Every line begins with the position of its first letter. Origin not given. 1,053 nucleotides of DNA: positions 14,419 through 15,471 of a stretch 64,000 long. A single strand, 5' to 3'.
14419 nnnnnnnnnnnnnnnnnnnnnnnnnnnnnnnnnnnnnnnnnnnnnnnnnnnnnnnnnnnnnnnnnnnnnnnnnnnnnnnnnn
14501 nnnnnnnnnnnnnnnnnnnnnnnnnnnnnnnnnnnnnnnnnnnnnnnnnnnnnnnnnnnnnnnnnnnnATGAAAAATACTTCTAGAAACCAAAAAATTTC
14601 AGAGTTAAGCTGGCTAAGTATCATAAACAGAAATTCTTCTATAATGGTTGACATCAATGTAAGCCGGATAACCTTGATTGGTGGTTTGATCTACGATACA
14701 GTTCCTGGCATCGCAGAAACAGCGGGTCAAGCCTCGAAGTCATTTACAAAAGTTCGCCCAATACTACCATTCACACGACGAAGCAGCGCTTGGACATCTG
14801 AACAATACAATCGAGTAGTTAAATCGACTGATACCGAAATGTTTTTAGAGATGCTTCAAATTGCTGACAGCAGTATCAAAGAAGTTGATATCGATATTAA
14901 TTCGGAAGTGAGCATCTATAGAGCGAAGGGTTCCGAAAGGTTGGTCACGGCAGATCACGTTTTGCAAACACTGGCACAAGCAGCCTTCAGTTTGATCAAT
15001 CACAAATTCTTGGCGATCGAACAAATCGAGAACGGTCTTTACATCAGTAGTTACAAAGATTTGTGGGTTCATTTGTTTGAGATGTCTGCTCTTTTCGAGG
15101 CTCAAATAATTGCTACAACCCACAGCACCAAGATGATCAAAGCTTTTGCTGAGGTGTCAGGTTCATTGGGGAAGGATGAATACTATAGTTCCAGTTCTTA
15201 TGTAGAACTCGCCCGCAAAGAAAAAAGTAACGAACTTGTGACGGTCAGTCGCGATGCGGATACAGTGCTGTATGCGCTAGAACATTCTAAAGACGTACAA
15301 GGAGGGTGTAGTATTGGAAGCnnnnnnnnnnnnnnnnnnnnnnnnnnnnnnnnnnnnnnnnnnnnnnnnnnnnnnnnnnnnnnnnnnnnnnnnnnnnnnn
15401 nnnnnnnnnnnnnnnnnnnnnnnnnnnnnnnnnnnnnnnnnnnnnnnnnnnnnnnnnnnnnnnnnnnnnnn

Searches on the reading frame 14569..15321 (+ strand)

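Call 7: search_protein_families(library=pfam, proteins=[window:14569-15321:+], max_evalue=1)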
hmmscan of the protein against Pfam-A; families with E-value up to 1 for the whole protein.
window:14569-15321:+ (251 aa): 2 families
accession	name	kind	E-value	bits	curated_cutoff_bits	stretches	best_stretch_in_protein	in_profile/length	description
PF13175.12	AAA_15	-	9.4e-06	25.9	32.1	1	145-190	329-374/374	AAA ATPase domain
PF13304.12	AAA_21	-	0.0059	17.1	27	1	114-188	221-301/304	AAA domain, putative AbiEii toxin, Type IV TA system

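Call 8: search_protein_families(library=padloc, proteins=[window:14569-15321:+], max_evalue=10)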
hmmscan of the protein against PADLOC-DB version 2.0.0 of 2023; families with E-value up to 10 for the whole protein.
window:14569-15321:+ (251 aa): 13 families
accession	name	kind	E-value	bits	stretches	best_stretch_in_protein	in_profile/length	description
PDLC02336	AbiLi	-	2.4e-12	45.1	1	72-242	171-338/340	AbiLi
PDLC04611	PDC-M38A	-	2e-11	42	1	146-198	286-338/383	-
PDLC04389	PDC-M07A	-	9e-07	26.2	1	140-194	321-375/443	-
PDLC02979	AriA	-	3.5e-06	25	1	145-190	328-373/373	-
PDLC04608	PDC-M38A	-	4.8e-06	24.5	1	76-203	194-326/367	-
PDLC02335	AbiLi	-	8.2e-06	23.1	1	66-206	154-249/326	AbiLi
PDLC04393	PDC-M07A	-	5.6e-05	20.3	1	129-194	290-357/435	-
PDLC04610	PDC-M38A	-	8.7e-05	19.9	1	142-196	268-324/362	-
PDLC02980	AriA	-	0.00015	19.9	1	140-189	250-302/304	-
PDLC04607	PDC-M38A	-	0.00028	17.4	1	66-197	536-674/715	-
PDLC04149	HEC-04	-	0.00077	16.2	1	146-192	233-279/494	-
PDLC04182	HEC-01A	-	0.0016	15.4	1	145-193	306-354/406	-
PDLC04391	PDC-M07A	-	0.006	13.6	1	145-194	304-353/412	-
